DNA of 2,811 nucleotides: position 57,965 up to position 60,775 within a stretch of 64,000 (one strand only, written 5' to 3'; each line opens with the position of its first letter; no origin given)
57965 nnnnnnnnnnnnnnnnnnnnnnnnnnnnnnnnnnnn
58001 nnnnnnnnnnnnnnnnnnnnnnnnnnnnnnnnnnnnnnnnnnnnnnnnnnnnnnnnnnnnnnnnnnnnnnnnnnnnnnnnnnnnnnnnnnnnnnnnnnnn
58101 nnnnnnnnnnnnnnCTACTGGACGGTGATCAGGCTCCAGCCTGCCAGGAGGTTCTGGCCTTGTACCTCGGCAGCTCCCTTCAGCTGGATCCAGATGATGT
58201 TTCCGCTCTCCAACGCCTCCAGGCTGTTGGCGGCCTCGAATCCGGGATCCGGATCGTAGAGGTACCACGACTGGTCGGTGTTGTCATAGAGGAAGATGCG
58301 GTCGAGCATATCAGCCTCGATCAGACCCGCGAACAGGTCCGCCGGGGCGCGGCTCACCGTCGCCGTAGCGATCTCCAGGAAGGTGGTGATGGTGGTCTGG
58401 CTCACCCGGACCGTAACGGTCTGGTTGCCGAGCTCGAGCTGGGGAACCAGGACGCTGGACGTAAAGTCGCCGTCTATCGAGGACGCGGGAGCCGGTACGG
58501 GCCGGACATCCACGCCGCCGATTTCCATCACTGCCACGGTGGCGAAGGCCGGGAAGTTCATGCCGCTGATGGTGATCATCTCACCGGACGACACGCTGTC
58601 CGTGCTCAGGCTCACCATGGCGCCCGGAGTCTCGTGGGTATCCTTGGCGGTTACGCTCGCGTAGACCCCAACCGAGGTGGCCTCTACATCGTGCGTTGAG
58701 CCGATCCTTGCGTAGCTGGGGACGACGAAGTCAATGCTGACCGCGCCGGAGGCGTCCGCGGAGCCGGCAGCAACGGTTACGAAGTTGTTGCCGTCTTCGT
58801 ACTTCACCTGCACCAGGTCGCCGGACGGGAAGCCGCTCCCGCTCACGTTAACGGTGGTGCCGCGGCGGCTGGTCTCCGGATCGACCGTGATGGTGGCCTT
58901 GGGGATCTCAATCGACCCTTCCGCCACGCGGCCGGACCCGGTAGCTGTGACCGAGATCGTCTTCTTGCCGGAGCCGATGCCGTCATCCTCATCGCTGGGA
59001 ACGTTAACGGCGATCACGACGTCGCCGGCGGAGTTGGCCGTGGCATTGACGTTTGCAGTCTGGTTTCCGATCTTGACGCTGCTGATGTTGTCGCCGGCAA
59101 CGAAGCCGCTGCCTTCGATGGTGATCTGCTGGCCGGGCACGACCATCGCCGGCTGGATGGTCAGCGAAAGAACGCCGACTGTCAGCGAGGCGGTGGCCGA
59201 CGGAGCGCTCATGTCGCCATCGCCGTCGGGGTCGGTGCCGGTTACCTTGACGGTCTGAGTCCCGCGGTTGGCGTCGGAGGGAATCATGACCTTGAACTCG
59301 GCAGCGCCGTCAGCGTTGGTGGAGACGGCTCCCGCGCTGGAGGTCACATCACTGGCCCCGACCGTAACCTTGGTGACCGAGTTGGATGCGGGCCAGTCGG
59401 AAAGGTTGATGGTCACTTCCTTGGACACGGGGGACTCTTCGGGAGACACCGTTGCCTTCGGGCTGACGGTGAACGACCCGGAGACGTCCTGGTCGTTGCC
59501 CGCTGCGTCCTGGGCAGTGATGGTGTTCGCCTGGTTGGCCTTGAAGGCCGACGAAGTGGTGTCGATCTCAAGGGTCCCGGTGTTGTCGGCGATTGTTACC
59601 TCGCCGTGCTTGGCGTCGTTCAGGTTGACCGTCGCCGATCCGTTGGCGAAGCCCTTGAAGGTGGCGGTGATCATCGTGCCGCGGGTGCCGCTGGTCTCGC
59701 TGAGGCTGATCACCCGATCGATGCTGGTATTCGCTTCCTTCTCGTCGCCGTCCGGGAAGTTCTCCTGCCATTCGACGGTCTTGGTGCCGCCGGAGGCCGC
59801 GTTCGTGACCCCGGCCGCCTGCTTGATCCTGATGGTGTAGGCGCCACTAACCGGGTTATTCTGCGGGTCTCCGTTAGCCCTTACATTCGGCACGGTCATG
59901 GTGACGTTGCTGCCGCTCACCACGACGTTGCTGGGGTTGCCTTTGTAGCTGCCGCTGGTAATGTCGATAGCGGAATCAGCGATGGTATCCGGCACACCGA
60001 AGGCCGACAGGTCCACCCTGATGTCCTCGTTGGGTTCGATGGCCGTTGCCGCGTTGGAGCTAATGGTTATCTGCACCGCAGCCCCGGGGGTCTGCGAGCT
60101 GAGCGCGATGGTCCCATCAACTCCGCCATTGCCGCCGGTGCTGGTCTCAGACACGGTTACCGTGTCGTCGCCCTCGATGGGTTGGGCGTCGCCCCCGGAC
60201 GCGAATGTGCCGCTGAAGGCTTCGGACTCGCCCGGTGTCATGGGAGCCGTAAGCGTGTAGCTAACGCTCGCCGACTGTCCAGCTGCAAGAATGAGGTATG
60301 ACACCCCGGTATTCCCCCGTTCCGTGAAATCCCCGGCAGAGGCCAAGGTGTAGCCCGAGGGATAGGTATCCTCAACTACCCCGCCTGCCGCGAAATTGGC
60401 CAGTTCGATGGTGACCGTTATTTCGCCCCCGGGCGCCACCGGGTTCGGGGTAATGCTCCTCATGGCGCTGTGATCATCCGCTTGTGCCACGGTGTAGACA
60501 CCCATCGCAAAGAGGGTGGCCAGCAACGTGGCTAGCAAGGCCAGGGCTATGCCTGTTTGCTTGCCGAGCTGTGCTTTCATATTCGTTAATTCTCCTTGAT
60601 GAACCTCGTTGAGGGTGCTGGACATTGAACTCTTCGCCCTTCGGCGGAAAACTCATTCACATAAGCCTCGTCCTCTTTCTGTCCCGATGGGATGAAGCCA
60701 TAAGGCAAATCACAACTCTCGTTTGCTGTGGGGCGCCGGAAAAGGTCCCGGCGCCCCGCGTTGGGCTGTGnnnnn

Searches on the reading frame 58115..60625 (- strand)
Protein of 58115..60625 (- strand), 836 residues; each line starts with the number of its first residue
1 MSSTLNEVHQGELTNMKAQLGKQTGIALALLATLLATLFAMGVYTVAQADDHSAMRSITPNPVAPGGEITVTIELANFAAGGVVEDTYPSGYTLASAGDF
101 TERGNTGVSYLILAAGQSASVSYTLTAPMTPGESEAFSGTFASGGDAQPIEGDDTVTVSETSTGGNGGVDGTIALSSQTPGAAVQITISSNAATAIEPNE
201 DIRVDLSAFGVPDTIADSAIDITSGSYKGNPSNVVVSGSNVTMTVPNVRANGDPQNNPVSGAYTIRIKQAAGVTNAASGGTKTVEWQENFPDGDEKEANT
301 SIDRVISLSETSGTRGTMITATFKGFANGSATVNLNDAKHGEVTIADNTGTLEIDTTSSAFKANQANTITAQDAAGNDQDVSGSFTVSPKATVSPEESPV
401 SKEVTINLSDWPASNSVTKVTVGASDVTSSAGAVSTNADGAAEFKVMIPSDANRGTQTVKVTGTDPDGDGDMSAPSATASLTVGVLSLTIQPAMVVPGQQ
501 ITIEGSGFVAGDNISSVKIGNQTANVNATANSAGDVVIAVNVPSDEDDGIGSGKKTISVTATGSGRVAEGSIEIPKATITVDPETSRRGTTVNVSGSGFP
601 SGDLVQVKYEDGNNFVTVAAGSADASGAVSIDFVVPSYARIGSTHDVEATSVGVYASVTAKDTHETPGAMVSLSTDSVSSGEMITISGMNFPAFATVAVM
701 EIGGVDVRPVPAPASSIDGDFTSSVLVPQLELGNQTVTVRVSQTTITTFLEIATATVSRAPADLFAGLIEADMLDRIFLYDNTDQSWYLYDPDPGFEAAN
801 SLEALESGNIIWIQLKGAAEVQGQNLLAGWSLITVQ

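Call 5: search_protein_families(library=pfam, proteins=[window:58115-60625:-], max_evalue=1)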
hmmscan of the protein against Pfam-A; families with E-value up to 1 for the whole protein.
window:58115-60625:- (836 aa): 2 families
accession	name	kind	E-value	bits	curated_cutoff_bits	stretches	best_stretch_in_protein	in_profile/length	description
PF01833.30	TIG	-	8e-07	29.4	20.9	2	489-564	5-74/84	IPT/TIG domain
PF16158.11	N_BRCA1_IG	-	0.027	15.4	28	0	106-134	56-84/108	Ig-like domain from next to BRCA1 gene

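Call 20: search_protein_families(library=ncbifam, proteins=[window:58115-60625:-], max_evalue=10)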
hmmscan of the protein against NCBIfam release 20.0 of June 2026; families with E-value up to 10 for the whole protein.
window:58115-60625:- (836 aa): 1 family
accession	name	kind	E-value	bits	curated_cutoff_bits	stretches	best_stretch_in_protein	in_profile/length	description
NF058592.1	GxPGS_dom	subfamily_domain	0.0052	16.8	45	2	307-357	2-54/65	PGS family Ig-like domain-containing protein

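Call 93: search_solved_structures(query=window:58115-60625:-, max_evalue=1)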
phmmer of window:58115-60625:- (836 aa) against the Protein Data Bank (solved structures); distinct sequences matched with E-value up to 1: 0.

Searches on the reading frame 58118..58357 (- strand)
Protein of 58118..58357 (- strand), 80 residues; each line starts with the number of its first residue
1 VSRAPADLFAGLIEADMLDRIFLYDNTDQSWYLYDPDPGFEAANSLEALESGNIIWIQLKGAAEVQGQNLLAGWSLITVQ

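Call 83: predict_structure(alignment_id=A7)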
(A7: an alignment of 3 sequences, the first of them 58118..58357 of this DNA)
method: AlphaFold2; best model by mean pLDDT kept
length: 80 residues; sequences in the alignment: 3
mean_pLDDT: 80.5   pTM: 0.70
mean pLDDT of the five models: 80.5, 75.1, 73.9, 73.6, 73.3
residues with pLDDT >= 90: 23; 70-90: 38; 50-70: 17; < 50: 2
segments of 3 or more residues with pLDDT < 50: none
pLDDT, mean of each block of 10 residues (from residue 1): 74 89 73 75 60 90 92 92
secondary structure, 60 per line:
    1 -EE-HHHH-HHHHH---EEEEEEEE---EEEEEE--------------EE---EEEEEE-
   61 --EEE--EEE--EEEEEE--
elements in order: H5-8 H10-14 E18-25 E29-34 E54-59 E63-65 E68-70 E73-78

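Call 85: fold_search(model_id=the predicted structure, library=pdb)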
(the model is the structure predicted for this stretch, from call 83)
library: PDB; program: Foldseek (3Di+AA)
matches with E <= 10: 919; with E <= 0.001: 0
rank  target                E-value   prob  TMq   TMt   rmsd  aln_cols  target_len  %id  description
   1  9xro_C                6.8e-01  0.14  0.29  0.09  10.0        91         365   12  LolCDE in complex with SMT-738_3 (released 2026-03-18)
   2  3ong_C                8.2e-01  0.08  0.29  0.23  10.7       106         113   16  Crystal structure of UBA2ufd-Ubc9: insights into E1-E2 interactions in Sumo pathways (released 2011-01-12)
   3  6xgc_H                8.7e-01  0.08  0.26  0.19  12.9        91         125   11  CryoEM structure of influenza hemagglutinin A/Michigan/45/2015 in complex with cyno antibody 1C4 (released 2021-03-10)
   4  8vxi                  9.2e-01  0.23  0.24  0.06   2.4        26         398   19  The crystal structure of sitosterol-bound CYP125MRCA (released 2025-10-29)
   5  7orb_E                9.2e-01  0.20  0.34  0.16  10.9        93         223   11  Crystal structure of the L452R mutant receptor binding domain of SARS-CoV-2 Spike glycoprotein in complex with COVOX-7 (released 2021-07-07)
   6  8sg5_E                9.8e-01  0.23  0.24  0.05   2.4        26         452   19  Cytochrome P450 (CYP) 3A5 crystallized with clotrimazole (released 2023-10-11)
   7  5veu_K                9.8e-01  0.18  0.23  0.05   2.7        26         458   19  Human Cytochrome P450 3A5 (CYP3A5) (released 2017-11-15)
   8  4l0f                  9.8e-01  0.15  0.23  0.06   3.9        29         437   21  Structure of P450sky (CYP163B3), a cytochrome P450 from skyllamycin biosynthesis (open active site) (released 2013-09-25)
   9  2ve3_B                9.8e-01  0.13  0.22  0.05   3.6        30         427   27  Retinoic acid bound cyanobacterial CYP120A1 (released 2008-04-29)
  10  7sh5_C                1.0e+00  0.18  0.25  0.06   3.4        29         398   21  Crystal structure of CYP142A3 from Mycobacterium ulcerans bound to Cholest-4-en-3-one (released 2022-10-05)
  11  5t7a_A                1.0e+00  0.13  0.27  0.24   9.3        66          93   17  Crystal structure of Br derivative BhCBM56 (released 2017-08-23)
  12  5h1z                  1.1e+00  0.16  0.24  0.06   3.6        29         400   17  CYP153D17 from Sphingomonas sp. PAMC 26605 (released 2017-01-11)
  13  7f9w_A                1.1e+00  0.03  0.17  0.14  12.7        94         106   15  CD25 in complex with Fab (released 2022-01-12)
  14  3tkt                  1.2e+00  0.28  0.24  0.06   3.5        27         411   22  Crystal structure of CYP108D1 from Novosphingobium aromaticivorans DSM12444 (released 2012-02-29)
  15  8hge                  1.2e+00  0.16  0.23  0.05   2.5        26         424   19  Crystal structure of the CYP153A mutant V456A from Marinobacter aquaeolei in complex with 12-hydroxydodecanoic acid (released 2023-11-22)
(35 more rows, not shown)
